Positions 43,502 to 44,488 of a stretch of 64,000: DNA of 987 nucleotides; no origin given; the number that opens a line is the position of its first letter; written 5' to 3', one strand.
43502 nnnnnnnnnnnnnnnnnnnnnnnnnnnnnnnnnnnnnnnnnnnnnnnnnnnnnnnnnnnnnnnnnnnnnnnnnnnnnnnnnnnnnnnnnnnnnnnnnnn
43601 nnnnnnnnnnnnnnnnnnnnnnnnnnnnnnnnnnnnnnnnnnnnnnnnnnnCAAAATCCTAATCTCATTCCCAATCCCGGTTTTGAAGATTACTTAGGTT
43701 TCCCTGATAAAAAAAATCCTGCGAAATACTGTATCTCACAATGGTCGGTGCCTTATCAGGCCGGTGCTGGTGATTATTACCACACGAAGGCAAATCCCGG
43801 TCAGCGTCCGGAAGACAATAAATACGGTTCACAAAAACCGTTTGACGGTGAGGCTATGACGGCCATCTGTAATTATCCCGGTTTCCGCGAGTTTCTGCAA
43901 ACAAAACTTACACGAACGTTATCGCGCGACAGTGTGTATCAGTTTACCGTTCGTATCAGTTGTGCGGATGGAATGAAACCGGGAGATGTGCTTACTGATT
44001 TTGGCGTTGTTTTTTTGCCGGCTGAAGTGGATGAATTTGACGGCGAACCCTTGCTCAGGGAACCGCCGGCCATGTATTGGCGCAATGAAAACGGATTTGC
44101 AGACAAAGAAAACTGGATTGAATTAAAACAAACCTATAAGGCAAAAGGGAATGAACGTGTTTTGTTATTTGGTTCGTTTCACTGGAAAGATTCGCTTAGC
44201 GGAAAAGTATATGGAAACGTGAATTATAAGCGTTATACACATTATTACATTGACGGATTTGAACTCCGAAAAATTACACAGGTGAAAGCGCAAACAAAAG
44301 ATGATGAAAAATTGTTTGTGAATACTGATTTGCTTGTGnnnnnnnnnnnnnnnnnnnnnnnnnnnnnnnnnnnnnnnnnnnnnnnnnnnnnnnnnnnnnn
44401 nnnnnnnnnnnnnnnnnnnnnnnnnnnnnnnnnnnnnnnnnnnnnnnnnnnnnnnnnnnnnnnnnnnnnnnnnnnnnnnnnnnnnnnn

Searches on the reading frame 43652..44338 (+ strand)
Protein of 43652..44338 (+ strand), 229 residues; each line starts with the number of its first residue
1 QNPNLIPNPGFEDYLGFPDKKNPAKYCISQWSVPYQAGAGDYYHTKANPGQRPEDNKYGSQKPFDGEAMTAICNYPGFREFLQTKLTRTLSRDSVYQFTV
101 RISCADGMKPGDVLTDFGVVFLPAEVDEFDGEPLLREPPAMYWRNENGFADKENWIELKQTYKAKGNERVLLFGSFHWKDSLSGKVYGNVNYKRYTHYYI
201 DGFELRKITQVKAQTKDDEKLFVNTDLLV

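Call 11: find_homologous_proteins(query=window:43652-44338:+)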
Query window:43652-44338:+ (229 aa): 8 proteins with E <= 0.001 among 137 candidates.
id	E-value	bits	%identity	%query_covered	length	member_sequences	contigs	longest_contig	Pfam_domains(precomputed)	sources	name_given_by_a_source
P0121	1.3e-157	541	100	100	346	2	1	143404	PF00691.26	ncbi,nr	ncbi:MAG: OmpA family protein [Bacteroidetes bacterium]|nr:OmpA family protein [Bacteroidota bacteri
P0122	6.9e-136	469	86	100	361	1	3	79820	PF00691.26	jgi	jgi:OmpA-OmpF porin, OOP family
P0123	4.8e-132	457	84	100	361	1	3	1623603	PF00691.26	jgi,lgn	jgi:OOP family OmpA-OmpF porin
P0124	4.4e-126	437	81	100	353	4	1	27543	PF00691.26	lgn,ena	-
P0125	1.5e-76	275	55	100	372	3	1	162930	PF00691.26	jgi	jgi:outer membrane protein OmpA-like peptidoglycan-associated protein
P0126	3.1e-67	245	49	100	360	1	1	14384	PF00691.26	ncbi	ncbi:MAG: OmpA family protein [Bacteroidia bacterium]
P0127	3.0e-66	241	50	100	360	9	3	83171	PF00691.26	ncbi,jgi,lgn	ncbi:MAG: OmpA family protein [Bacteroidota bacterium]|jgi:outer membrane protein OmpA-like peptidog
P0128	2.8e-63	232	48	100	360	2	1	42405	PF00691.26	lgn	-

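Call 25: find_encoding_contigs(protein=P0122, flank=8000, max_places=2)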
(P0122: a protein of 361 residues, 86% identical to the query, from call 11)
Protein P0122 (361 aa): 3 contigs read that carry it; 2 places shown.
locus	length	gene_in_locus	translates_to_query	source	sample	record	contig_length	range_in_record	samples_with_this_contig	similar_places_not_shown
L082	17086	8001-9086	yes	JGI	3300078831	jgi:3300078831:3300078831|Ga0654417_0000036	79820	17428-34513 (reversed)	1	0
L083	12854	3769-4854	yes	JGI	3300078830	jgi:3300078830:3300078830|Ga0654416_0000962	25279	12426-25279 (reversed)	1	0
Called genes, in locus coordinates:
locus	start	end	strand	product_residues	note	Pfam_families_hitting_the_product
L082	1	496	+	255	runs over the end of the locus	-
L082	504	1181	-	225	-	PF06250:YhcG_C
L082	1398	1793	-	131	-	PF17761:DUF1016_N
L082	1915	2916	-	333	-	-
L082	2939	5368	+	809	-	PF00676:E1_dh, PF02779:Transket_pyr, PF02780:Transketolase_C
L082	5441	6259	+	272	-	PF20741:GKRP-like_C (faint), PF13580:SIS_2 (weak), PF22198:GKRP_SIS_2, PF22645:GKRP_SIS_N, PF01380:SIS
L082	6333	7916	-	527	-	PF00270:DEAD, PF04851:ResIII (weak), PF00271:Helicase_C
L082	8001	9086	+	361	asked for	PF00691:OmpA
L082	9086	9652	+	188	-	-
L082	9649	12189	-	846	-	PF00912:Transgly, PF00905:Transpeptidase, PF06832:BiPBP_C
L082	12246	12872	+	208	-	PF00719:Pyrophosphatase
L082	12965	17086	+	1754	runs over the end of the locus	PF07495:Y_Y_Y, PF00989:PAS, PF13426:PAS_9 (weak), PF08447:PAS_3 (weak), PF00989:PAS (weak), PF08448:PAS_4, PF13426:PAS_9, PF07228:SpoIIE, +2 more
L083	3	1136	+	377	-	?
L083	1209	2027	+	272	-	PF20741:GKRP-like_C (faint), PF13580:SIS_2 (weak), PF22198:GKRP_SIS_2, PF22645:GKRP_SIS_N, PF01380:SIS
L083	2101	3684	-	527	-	PF00270:DEAD, PF04851:ResIII (weak), PF00271:Helicase_C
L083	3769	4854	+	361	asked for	PF00691:OmpA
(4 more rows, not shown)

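Call 26: find_encoding_contigs(protein=P0123, flank=8000, max_places=2)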
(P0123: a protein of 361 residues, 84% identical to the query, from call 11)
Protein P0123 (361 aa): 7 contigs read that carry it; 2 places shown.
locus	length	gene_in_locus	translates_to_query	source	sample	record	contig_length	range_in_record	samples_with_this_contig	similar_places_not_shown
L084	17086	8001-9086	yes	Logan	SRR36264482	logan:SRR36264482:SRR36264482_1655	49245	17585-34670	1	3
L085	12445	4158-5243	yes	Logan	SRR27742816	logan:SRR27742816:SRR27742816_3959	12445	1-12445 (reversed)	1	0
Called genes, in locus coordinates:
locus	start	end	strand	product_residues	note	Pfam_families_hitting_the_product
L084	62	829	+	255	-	-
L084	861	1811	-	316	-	PF24817:WD40_WDHD1_1st, PF25174:Beta-prop_THOC3, PF24807:WD40_CDC20-Fz, PF25172:Beta-prop_WDR3_2nd, PF24814:WD40_Prp19, PF25391:WD40_Gbeta, PF23414:Beta-prop_EML_2, PF25168:Beta-prop_WDR36-Utp21_2nd, +43 more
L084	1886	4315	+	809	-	PF00676:E1_dh, PF02779:Transket_pyr, PF02780:Transketolase_C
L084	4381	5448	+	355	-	PF20392:DUF6687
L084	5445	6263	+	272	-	PF20741:GKRP-like_C (faint), PF22198:GKRP_SIS_2, PF22645:GKRP_SIS_N, PF01380:SIS (weak)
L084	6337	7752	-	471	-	PF00270:DEAD, PF04851:ResIII (weak), PF00271:Helicase_C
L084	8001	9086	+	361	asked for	PF00691:OmpA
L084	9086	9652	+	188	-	-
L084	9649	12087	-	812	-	PF00912:Transgly, PF00905:Transpeptidase, PF06832:BiPBP_C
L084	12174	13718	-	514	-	PF18962:Por_Secre_tail (weak)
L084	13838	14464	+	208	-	PF00719:Pyrophosphatase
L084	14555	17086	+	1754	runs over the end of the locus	PF07495:Y_Y_Y, PF00989:PAS (weak), PF00989:PAS, PF13426:PAS_9 (weak), PF08447:PAS_3 (weak), PF08448:PAS_4, PF13426:PAS_9, PF07228:SpoIIE, +4 more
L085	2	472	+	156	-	?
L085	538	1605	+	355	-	PF20392:DUF6687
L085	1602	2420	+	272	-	PF20741:GKRP-like_C (faint), PF22198:GKRP_SIS_2, PF22645:GKRP_SIS_N, PF01380:SIS (weak)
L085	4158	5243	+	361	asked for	PF00691:OmpA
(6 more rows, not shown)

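Call 27: find_encoding_contigs(protein=P0124, flank=8000, max_places=2)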
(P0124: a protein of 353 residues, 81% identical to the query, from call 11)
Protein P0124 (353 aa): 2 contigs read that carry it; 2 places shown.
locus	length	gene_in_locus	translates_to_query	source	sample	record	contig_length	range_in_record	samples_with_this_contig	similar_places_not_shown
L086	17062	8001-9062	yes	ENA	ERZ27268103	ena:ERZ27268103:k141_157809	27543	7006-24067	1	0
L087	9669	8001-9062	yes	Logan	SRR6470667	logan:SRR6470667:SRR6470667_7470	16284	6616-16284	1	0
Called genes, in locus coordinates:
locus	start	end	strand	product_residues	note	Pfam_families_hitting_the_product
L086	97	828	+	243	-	-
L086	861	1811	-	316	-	-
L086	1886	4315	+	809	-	PF00676:E1_dh, PF02779:Transket_pyr, PF02780:Transketolase_C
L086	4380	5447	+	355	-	PF20392:DUF6687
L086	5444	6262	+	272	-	PF20741:GKRP-like_C (faint), PF13580:SIS_2 (weak), PF22198:GKRP_SIS_2, PF22645:GKRP_SIS_N, PF01380:SIS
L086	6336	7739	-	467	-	PF00270:DEAD, PF04851:ResIII (weak), PF00271:Helicase_C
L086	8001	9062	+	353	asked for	PF00691:OmpA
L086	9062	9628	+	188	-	-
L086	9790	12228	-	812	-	PF00912:Transgly, PF00905:Transpeptidase, PF06832:BiPBP_C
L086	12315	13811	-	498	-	PF18962:Por_Secre_tail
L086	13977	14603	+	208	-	PF00719:Pyrophosphatase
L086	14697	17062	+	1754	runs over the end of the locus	PF07495:Y_Y_Y, PF00989:PAS (weak), PF00989:PAS, PF08448:PAS_4 (weak), PF13426:PAS_9 (weak), PF08448:PAS_4, PF13426:PAS_9, PF07228:SpoIIE, +3 more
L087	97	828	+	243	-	-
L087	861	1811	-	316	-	-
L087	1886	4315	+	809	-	PF00676:E1_dh, PF02779:Transket_pyr, PF02780:Transketolase_C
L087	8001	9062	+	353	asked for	PF00691:OmpA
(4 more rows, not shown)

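Call 38: find_homologous_proteins(query=A2, max_evalue=0.001)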
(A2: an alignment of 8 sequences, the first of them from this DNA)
Query A2 (8 sequences) (227 aa, profile of the alignment): 17 proteins with E <= 0.001 among 3722 candidates.
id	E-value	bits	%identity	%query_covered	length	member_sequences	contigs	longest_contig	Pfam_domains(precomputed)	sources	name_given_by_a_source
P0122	3.2e-128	444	86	100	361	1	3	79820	PF00691.26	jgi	jgi:OmpA-OmpF porin, OOP family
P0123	3.9e-127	440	84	100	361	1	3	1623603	PF00691.26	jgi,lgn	jgi:OOP family OmpA-OmpF porin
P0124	1.2e-125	436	81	100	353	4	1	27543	PF00691.26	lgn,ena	-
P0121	1.7e-124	432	100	100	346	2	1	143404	PF00691.26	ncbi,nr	ncbi:MAG: OmpA family protein [Bacteroidetes bacterium]|nr:OmpA family protein [Bacteroidota bacteri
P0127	6.4e-121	420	53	91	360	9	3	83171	PF00691.26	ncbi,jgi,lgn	ncbi:MAG: OmpA family protein [Bacteroidota bacterium]|jgi:outer membrane protein OmpA-like peptidog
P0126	2.8e-120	418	53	91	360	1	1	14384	PF00691.26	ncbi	ncbi:MAG: OmpA family protein [Bacteroidia bacterium]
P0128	2.6e-118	412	51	91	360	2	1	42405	PF00691.26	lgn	-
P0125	1.1e-114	400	54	100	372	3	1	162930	PF00691.26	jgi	jgi:outer membrane protein OmpA-like peptidoglycan-associated protein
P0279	7.7e-73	263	44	91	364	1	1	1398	PF00691.26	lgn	-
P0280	1.4e-52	197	39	90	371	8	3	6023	PF00691.26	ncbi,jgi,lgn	jgi:outer membrane protein OmpA-like peptidoglycan-associated protein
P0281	8.4e-49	184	36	90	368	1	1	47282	PF00691.26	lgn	-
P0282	2.9e-32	130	32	93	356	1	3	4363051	PF00691.26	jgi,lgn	jgi:outer membrane protein OmpA-like peptidoglycan-associated protein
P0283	3.7e-32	130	33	90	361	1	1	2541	PF00691.26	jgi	jgi:OmpA-OmpF porin, OOP family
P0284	7.2e-31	126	32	93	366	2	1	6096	PF00691.26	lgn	-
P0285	2.6e-21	94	40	41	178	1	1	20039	-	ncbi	-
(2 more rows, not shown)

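Call 48: search_protein_families(library=pfam, proteins=[window:43652-44338:+], max_evalue=10)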
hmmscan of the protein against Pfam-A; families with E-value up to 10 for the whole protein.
window:43652-44338:+ (229 aa): 1 family
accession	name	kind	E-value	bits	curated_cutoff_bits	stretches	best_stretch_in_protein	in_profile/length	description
PF22825.2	HpiC1-like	-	0.0066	17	27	1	5-104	4-94/174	HpiC1 cyclase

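Call 53: find_encoding_contigs(protein=P0128, flank=6000, max_places=1)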
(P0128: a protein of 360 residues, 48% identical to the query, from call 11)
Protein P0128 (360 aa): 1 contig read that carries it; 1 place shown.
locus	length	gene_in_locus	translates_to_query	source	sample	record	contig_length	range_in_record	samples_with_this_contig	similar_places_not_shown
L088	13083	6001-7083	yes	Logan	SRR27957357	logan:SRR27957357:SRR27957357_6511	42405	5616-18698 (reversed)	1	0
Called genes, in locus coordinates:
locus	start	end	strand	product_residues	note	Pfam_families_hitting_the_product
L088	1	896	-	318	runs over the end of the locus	PF24814:WD40_Prp19, PF24817:WD40_WDHD1_1st, PF24807:WD40_CDC20-Fz, PF25174:Beta-prop_THOC3, PF25172:Beta-prop_WDR3_2nd, PF24814:WD40_Prp19, PF23414:Beta-prop_EML_2, PF23381:Beta-prop_IFT122_1st, +43 more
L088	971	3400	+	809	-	PF00676:E1_dh, PF02779:Transket_pyr, PF02780:Transketolase_C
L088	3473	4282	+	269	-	PF13580:SIS_2 (weak), PF22198:GKRP_SIS_2, PF22645:GKRP_SIS_N, PF01380:SIS, PF20741:GKRP-like_C (weak)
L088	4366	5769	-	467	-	PF00270:DEAD, PF04851:ResIII, PF00271:Helicase_C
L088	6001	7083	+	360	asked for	PF00691:OmpA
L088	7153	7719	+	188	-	-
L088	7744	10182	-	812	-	PF00912:Transgly, PF00905:Transpeptidase, PF06832:BiPBP_C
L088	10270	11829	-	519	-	PF18962:Por_Secre_tail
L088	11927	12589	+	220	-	PF00719:Pyrophosphatase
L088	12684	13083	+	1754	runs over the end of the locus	PF07495:Y_Y_Y, PF00989:PAS (weak), PF00989:PAS, PF08447:PAS_3, PF00989:PAS, PF08448:PAS_4, PF13426:PAS_9, PF07228:SpoIIE, +5 more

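Call 54: find_encoding_contigs(protein=P0282, flank=6000, max_places=1)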
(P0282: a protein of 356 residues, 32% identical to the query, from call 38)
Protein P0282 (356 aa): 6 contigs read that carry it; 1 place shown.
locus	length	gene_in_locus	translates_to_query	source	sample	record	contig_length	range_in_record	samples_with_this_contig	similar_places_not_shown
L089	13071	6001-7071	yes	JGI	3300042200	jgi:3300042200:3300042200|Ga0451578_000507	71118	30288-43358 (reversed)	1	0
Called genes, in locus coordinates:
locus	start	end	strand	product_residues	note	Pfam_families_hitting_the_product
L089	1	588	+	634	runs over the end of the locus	PF00912:Transgly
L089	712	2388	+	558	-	PF28492:Beta_helix_4, PF18962:Por_Secre_tail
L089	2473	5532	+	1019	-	PF13620:CarboxypepD_reg, PF13715:CarbopepD_reg_2, PF07715:Plug (weak), PF00593:TonB_dep_Rec_b-barrel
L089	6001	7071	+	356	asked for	PF00691:OmpA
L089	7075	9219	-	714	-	PF07696:7TMR-DISMED2, PF07695:7TMR-DISM_7TM, PF07228:SpoIIE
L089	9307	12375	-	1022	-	PF00933:Glyco_hydro_3, PF01915:Glyco_hydro_3_C (weak), PF00144:Beta-lactamase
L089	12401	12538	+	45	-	-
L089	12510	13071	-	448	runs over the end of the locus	PF24981:Beta-prop_ATRN-LZTR1, PF13964:Beta-prop_Calicin, PF24681:Kelch_KLHDC2_KLHL20_DRC7, PF24996:NANM, PF24981:Beta-prop_ATRN-LZTR1 (weak), PF01344:Kelch_1 (weak), PF13415:Beta-prop_FBX42 (weak), PF18962:Por_Secre_tail, +1 more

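Call 55: find_encoding_contigs(protein=P0281, flank=6000, max_places=1)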
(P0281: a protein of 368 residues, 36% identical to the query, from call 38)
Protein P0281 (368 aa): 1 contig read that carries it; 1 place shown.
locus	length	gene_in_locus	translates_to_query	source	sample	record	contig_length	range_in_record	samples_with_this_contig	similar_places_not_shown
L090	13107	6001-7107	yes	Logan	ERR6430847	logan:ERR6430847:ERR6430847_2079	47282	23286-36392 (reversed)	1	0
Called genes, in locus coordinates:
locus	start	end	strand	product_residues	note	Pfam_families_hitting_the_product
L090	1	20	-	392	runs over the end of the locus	PF00108:Thiolase_N, PF02803:Thiolase_C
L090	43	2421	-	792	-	PF02737:3HCDH_N, PF00725:3HCDH, PF00378:ECH_1, PF16113:ECH_2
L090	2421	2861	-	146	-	PF22381:Staph_reg_Sar_Rot (weak), PF01047:MarR, PF12802:MarR_2 (weak), PF13463:HTH_27 (weak)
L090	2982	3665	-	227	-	-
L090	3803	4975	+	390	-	-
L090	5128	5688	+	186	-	-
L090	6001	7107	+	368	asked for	PF00691:OmpA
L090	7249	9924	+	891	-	PF00801:PKD (weak), PF18911:PKD_4, PF00801:PKD, PF13585:CHU_C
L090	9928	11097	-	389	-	PF00072:Response_reg, PF00158:Sigma54_activat, PF14532:Sigma54_activ_2, PF00004:AAA (weak), PF07726:AAA_3 (faint), PF07728:AAA_5, PF25601:AAA_lid_14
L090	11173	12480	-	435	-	PF12698:ABC2_membrane_3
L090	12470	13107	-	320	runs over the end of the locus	PF00005:ABC_tran, PF13304:AAA_21, PF13732:DrrA1-3_C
